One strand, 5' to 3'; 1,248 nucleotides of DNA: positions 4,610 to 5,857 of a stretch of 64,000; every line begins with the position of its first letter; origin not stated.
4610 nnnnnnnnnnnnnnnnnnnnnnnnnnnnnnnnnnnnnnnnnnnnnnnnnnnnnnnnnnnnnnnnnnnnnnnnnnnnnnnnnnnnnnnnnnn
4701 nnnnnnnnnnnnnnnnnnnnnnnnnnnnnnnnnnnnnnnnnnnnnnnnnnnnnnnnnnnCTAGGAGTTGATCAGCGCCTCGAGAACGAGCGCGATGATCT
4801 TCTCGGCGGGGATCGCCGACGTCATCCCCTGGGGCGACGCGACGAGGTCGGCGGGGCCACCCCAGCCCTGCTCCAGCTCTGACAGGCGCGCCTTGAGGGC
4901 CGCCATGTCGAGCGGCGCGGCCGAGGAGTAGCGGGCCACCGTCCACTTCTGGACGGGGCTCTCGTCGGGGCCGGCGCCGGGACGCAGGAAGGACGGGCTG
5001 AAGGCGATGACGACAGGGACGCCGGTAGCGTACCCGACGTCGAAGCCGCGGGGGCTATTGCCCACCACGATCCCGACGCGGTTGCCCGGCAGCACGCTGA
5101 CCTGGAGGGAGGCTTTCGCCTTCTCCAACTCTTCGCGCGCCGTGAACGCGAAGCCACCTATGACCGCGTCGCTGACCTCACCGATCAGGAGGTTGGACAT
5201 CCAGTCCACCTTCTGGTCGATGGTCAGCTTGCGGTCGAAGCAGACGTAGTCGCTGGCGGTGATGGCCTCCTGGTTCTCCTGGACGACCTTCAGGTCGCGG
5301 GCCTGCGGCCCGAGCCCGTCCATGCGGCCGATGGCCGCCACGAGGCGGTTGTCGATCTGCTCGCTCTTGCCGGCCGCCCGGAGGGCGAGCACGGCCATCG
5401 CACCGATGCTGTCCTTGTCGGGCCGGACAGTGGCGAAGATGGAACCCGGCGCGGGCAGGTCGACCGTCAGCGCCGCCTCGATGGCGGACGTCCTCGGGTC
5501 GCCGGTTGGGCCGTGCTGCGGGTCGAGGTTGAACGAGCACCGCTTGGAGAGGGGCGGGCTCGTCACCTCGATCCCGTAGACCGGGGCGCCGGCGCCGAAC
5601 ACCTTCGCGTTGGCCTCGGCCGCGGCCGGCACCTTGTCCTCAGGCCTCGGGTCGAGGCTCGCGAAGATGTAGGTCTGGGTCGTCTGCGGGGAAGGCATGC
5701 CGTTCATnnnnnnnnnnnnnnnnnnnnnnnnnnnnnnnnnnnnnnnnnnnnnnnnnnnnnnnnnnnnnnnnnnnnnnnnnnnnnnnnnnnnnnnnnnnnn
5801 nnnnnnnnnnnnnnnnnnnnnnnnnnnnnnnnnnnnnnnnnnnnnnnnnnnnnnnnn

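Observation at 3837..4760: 0.9-kb GC-rich ORF-free segment packed with long perfect stem-loops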

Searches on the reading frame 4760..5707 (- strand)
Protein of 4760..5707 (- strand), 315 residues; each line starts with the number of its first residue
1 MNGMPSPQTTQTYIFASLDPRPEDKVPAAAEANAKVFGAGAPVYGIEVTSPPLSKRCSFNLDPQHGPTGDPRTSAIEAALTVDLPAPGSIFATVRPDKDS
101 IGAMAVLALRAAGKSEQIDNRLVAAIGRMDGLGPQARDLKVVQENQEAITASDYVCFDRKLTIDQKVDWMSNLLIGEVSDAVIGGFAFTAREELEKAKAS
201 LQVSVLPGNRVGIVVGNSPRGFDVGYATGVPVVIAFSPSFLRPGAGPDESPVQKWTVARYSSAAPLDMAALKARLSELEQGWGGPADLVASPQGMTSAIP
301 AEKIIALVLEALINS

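Call 10: search_protein_families(library=pfam, proteins=[window:4760-5707:-], max_evalue=0.1)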
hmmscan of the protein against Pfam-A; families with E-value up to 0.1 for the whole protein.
window:4760-5707:- (315 aa): 0 families

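Call 14: find_homologous_proteins(query=window:4760-5707:-)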
Query window:4760-5707:- (315 aa): 38 proteins with E <= 0.001 among 8000 candidates.
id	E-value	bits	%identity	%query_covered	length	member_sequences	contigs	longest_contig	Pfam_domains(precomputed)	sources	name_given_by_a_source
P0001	2.6e-201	685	100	100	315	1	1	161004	-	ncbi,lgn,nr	ncbi:hypothetical protein HYW32_01740 [Candidatus Berkelbacteria bacterium]|nr:hypothetical protein 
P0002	4.3e-128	445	70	96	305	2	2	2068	-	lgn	-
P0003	4.1e-112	393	62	98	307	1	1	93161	-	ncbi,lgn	-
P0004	2.1e-108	380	60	96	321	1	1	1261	-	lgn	-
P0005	2.7e-108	380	60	97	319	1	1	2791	-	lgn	-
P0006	1.0e-52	198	44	85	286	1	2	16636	-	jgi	-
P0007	3.6e-50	189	45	86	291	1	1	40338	-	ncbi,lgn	-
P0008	9.2e-40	155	39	96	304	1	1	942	-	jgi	-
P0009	1.4e-35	141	35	96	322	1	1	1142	-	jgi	-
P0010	3.5e-35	140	34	97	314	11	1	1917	-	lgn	-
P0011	8.9e-35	139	34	86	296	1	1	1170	-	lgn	-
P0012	1.4e-34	138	34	96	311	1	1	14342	-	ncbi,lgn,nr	ncbi:MAG: hypothetical protein Q7S84_04815 [bacterium]|nr:hypothetical protein [bacterium]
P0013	1.6e-34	138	39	94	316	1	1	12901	-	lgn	-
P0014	6.1e-34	136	33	95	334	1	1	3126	-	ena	-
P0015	5.9e-33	133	34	96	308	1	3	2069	-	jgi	-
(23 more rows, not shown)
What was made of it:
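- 4760..5707 (-): 315-aa gene (GenBank HYW32_01740, hypothetical protein). GC is 0.70 in a 0.49-GC window. The RBS AAGGAGG lies upstream. The predicted fold resembles DHH/DHHA1 phosphoesterases (pAp phosphatase, RecJ2). Identity to P0001: call 14.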

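Call 16: find_encoding_contigs(protein=P0003, flank=6000, max_places=3)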
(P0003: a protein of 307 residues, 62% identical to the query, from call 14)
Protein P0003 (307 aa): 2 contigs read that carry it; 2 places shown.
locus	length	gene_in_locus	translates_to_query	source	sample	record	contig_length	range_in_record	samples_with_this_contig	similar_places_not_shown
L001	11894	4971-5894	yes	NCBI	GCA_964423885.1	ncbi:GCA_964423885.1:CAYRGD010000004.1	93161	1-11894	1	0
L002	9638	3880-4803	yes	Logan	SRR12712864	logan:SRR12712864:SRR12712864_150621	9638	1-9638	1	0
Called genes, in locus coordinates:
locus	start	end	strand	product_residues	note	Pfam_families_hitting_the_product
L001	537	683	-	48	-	-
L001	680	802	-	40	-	-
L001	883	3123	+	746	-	PF01326:PPDK_N, PF00391:PEP-utilizers, PF02896:PEP-utilizers_C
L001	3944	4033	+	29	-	-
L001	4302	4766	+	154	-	-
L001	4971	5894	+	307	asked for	-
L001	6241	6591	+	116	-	-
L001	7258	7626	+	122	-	-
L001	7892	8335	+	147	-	-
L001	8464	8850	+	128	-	-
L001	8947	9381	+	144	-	-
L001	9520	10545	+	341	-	-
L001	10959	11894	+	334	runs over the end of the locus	PF00534:Glycos_transf_1, PF13692:Glyco_trans_1_4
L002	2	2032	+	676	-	?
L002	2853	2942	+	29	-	-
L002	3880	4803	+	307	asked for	-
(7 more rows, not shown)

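Call 17: find_encoding_contigs(protein=P0007, flank=6000, max_places=3)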
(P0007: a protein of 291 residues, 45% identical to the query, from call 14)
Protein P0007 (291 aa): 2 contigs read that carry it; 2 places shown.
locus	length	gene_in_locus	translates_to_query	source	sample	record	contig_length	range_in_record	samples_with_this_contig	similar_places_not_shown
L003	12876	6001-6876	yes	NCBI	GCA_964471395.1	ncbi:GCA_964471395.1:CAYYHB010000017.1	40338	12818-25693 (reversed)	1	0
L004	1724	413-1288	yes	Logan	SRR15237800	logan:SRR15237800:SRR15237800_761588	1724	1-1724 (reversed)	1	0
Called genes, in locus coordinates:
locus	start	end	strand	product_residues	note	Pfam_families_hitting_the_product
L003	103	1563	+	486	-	PF00112:Peptidase_C1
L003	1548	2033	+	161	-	-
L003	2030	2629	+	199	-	PF13895:Ig_2 (faint)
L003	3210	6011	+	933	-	PF00072:Response_reg (weak)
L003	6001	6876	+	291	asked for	-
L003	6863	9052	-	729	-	-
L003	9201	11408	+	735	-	PF12469:Cmr2_N, PF22335:Cas10-Cmr2_palm2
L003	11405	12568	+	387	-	PF09700:Cas_Cmr3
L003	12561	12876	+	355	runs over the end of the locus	PF03787:RAMPs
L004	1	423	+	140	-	?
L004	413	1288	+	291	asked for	-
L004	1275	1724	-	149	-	?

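Call 18: find_encoding_contigs(protein=P0006, flank=6000, max_places=3)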
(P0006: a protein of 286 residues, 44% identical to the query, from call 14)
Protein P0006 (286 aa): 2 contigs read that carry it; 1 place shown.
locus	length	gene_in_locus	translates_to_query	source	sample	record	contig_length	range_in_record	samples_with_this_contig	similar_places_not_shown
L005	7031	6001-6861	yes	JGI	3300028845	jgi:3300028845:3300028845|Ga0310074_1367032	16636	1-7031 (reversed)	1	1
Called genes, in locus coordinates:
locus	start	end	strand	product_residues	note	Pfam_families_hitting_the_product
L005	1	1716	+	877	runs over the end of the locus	-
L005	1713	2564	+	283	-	-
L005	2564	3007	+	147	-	-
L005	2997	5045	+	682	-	PF00004:AAA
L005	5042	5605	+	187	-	PF13353:Fer4_12, PF04055:Radical_SAM (weak)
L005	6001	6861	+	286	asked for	-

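Call 22: find_encoding_contigs(protein=P0002, flank=6000, max_places=4)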
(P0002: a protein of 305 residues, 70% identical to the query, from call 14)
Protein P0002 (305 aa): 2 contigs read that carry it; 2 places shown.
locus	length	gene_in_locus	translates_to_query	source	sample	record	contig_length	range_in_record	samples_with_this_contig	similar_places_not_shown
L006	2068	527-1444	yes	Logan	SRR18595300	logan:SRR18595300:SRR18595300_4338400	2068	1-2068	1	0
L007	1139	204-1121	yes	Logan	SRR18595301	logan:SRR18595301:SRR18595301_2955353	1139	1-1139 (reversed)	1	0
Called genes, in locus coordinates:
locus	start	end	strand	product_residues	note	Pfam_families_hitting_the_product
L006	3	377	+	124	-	?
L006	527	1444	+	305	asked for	-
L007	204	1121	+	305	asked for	-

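Call 23: find_encoding_contigs(protein=P0005, flank=6000, max_places=4)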
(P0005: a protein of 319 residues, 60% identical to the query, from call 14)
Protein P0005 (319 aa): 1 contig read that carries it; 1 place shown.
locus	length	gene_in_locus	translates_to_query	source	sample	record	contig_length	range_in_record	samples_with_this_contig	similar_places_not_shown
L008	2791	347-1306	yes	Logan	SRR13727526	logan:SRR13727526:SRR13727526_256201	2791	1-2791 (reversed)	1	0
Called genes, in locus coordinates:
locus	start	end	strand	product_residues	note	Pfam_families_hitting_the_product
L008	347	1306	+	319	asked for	-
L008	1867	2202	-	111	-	-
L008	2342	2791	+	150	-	?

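Call 24: find_encoding_contigs(protein=P0001, flank=10000, max_places=4)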
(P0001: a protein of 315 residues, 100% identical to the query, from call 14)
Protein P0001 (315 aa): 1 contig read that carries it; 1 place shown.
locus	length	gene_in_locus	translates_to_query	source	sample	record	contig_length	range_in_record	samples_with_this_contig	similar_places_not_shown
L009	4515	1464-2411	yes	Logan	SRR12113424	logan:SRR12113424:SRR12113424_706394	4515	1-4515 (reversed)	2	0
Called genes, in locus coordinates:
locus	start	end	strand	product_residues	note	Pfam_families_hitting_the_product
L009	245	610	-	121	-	-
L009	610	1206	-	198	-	-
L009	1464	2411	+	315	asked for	-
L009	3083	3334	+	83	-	-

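Call 33: search_protein_families(library=padloc, proteins=[window:4760-5707:-], max_evalue=0.1)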
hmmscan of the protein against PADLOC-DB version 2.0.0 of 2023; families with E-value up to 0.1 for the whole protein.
window:4760-5707:- (315 aa): 0 families

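Call 34: search_protein_families(library=phrogs, proteins=[window:4760-5707:-], max_evalue=0.1)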
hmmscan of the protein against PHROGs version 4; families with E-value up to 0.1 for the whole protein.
window:4760-5707:- (315 aa): 0 families

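Call 61: predict_structure(alignment_id=A2)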
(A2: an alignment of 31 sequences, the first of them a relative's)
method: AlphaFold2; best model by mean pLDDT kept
length: 315 residues; sequences in the alignment: 31
mean_pLDDT: 92.8   pTM: 0.86
mean pLDDT of the five models: 92.8, 92.0, 92.0, 91.9, 91.4
residues with pLDDT >= 90: 265; 70-90: 37; 50-70: 4; < 50: 9
segments of 3 or more residues with pLDDT < 50: 1-9
pLDDT, mean of each block of 10 residues (from residue 1): 46 92 92 97 96 96 80 93 97 97 98 98 96 88 97 95 97 98 97 94 95 95 94 97 87 95 91 98 94 95 97 82
secondary structure, 60 per line:
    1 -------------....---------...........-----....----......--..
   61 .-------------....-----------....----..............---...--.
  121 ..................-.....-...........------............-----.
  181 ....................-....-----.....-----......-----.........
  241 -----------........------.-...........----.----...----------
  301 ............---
elements in order: E14-17 H27-37 E43-46 H51-56 E59-61 H75-78 E90-93 H98-111 H120-138 H140-144 H146-156 H163-174 H180-200 E202-205 E211-215 H221-226 E232-240 E252-259 H268-278 E288-290 H301-311
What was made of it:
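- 4760..5707 (-): AlphaFold2 pLDDT 92.8: call 61.
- On DHH/DHHA1 phosphoesterase (for the neighbouring 315-aa protein): The AlphaFold2 model has pLDDT 92.8 (call 61).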

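Call 63: fold_search(model_id=the predicted structure, library=pdb)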
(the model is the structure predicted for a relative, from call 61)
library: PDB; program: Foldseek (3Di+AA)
matches with E <= 10: 439; with E <= 0.001: 5
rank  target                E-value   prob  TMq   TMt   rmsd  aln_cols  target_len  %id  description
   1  8a8k_A                7.8e-06  1.00  0.41  0.41  10.5       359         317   12  PAP phosphatase from Methanothermococcus thermolithotrophicus refined to 3.1 A (released 2023-04-26)
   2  7yik_B                6.7e-05  1.00  0.48  0.37  11.3       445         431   10  The structure of archaeal nuclease RecJ2 from Methanocaldococcus jannaschii (released 2023-07-19)
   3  7ykv_B                7.5e-05  1.00  0.46  0.36  12.8       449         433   10  The structure of archaeal nuclease RecJ2 from Methanocaldococcus jannaschii (released 2023-07-26)
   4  7ykv_A                1.0e-04  1.00  0.40  0.32  12.8       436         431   10  The structure of archaeal nuclease RecJ2 from Methanocaldococcus jannaschii (released 2023-07-26)
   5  6tvv_A                2.8e-04  1.00  0.44  0.34  12.3       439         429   11  Crystal structure of 3'-5' RecJ exonuclease from M. Jannaschii (released 2021-01-27)
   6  6tvv_B                3.4e-03  0.95  0.42  0.34  12.5       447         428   10  Crystal structure of 3'-5' RecJ exonuclease from M. Jannaschii (released 2021-01-27)
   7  6now_B                4.2e-02  0.47  0.21  0.29  13.0       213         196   13  Human Mitochondrial Alanyl-tRNA Synthetase C-Ala domain (released 2020-01-22)
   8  6q45_K                1.1e-01  0.20  0.20  0.15  15.7       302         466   10  F1-ATPase from Fusobacterium nucleatum (released 2019-07-10)
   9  7mpc                  3.0e-01  0.15  0.17  0.27  12.4       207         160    8  Structure of SsoPTP bound to vanadate (released 2021-09-22)
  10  6x2f_A                3.4e-01  0.05  0.15  0.06  20.8       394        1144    9  Mfd-bound E.coli RNA polymerase elongation complex - L2 state (released 2021-02-03)
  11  7cwe_A                3.4e-01  0.04  0.08  0.08  17.4       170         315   12  Human Fructose-1,6-bisphosphatase 1 in APO R-state (released 2021-09-08)
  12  7c9q_B                3.6e-01  0.04  0.09  0.09  21.0       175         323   14  Crystal structure of Human liver fructose-1,6-bisphoaphatase complex with Mg2+ and AMP (released 2021-06-09)
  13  7c9q_D                4.8e-01  0.03  0.09  0.09  20.3       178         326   16  Crystal structure of Human liver fructose-1,6-bisphoaphatase complex with Mg2+ and AMP (released 2021-06-09)
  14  2jjk_B                5.1e-01  0.05  0.10  0.10  17.1       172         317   15  FRUCTOSE-1,6-BISPHOSPHATASE(D-FRUCTOSE-1,6-BISPHOSPHATE -1- PHOSPHOHYDROLASE) (E.C.3.1.3.11) COMPLEXED WITH A DUAL BIN (released 2008-07-22)
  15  4pqy                  5.1e-01  0.04  0.15  0.15  17.9       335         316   12  Mycobacterium tuberculosis RecA glycerol bound low temperature structure IIC-N4 (released 2015-03-18)
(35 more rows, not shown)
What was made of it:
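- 4760..5707 (-): Foldseek PDB hits 8a8k, 7yik, 6tvv at E 8e-6 to 3e-4: call 63.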

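Call 68: find_encoding_contigs(protein=P0004, flank=3000, max_places=3)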
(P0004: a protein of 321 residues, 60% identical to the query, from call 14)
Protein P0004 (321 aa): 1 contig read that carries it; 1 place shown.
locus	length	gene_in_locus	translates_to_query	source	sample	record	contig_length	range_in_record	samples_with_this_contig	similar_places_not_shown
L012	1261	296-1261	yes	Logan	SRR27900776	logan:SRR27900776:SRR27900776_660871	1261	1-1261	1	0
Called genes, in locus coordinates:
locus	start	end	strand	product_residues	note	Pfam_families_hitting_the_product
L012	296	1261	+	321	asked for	?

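Call 69: find_encoding_contigs(protein=P0013, flank=3000, max_places=3)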
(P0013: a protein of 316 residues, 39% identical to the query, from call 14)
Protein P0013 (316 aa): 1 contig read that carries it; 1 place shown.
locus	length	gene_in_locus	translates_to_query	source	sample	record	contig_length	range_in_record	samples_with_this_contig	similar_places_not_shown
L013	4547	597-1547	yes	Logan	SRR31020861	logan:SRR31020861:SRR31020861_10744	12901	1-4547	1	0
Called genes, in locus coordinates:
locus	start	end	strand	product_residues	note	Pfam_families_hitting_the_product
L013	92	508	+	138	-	-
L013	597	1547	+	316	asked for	-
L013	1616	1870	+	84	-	PF13671:AAA_33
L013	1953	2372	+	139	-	-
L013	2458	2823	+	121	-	-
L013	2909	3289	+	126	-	-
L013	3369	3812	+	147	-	-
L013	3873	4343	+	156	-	PF13671:AAA_33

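Call 70: find_encoding_contigs(protein=P0012, flank=3000, max_places=3)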
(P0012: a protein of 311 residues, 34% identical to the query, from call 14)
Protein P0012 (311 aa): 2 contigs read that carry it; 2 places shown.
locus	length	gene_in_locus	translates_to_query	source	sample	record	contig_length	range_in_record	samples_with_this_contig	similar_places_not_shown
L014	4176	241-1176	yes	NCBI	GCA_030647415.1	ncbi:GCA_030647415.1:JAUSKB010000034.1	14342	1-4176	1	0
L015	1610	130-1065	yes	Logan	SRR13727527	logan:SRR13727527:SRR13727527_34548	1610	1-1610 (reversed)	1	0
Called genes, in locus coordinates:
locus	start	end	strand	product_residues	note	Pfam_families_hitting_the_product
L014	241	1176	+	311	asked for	-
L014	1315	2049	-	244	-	-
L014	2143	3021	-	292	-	PF00892:EamA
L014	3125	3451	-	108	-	PF00893:Multi_Drug_Res (weak)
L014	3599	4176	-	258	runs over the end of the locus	-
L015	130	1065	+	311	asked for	-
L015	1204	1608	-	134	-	?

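Call 83: search_dna_similar(query=window:4760-5707:-, collection=phages, mode=protein, max_evalue=0.001)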
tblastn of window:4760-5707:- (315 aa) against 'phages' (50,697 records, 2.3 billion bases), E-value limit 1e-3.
No match.

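Call 84: search_dna_similar(query=window:4760-5707:-, collection=plasmids, mode=protein, max_evalue=0.001)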
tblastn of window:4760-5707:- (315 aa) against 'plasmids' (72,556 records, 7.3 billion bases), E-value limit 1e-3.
No match.

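Call 96: search_protein_families(library=pfam, alignment_id=A2, max_evalue=1)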
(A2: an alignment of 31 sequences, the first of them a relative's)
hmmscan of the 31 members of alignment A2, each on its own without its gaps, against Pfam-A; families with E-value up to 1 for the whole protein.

A. member 1, P0001 (315 aa): 0 families

B. families by the number of members that match (of 31 scanned): 12 families
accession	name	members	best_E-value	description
PF17302.8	DUF5351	1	0.031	Family of unknown function (DUF5351)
PF22800.1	CFAP410_C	1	0.13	CFAP410 C-terminal domain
PF10080.14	FtrD-like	1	0.15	Membrane iron-sulfur containing protein FtrD-like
PF07554.19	FIVAR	1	0.16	FIVAR domain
PF09085.16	Adhes-Ig_like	1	0.17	Adhesion molecule, immunoglobulin-like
PF04965.19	GPW_gp25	1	0.17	Baseplate wedge protein gp25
PF13986.11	DUF4224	1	0.17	Domain of unknown function (DUF4224)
PF15894.10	SgrT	1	0.18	Inhibitor of glucose uptake transporter SgrT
PF24089.1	DUF7374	1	0.24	Family of unknown function (DUF7374)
PF22857.1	Mst87F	1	0.24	Male-specific sperm protein Mst87F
PF10794.15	DUF2606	1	0.34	Protein of unknown function (DUF2606)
PF23475.1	zf-Tbcl_FmdE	1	0.38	FmdE treble clef zinc finger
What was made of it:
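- On DHH/DHHA1 phosphoesterase (for the neighbouring 315-aa protein): None of the 31 family members matches a Pfam DHH profile (call 96).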

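Call 97: search_solved_structures(query=A2, max_evalue=1)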
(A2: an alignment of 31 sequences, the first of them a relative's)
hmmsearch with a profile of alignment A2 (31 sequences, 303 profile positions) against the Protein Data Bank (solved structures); distinct sequences matched with E-value up to 1: 1.
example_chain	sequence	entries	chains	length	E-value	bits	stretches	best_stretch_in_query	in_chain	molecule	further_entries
7bid_A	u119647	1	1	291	0.11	15.2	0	139-199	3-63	v31WRAP-T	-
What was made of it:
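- On DHH/DHHA1 phosphoesterase (for the neighbouring 315-aa protein): The profile search against PDB sequences was also negative (call 97).
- Sequence profiles find nothing (calls 96, 97).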
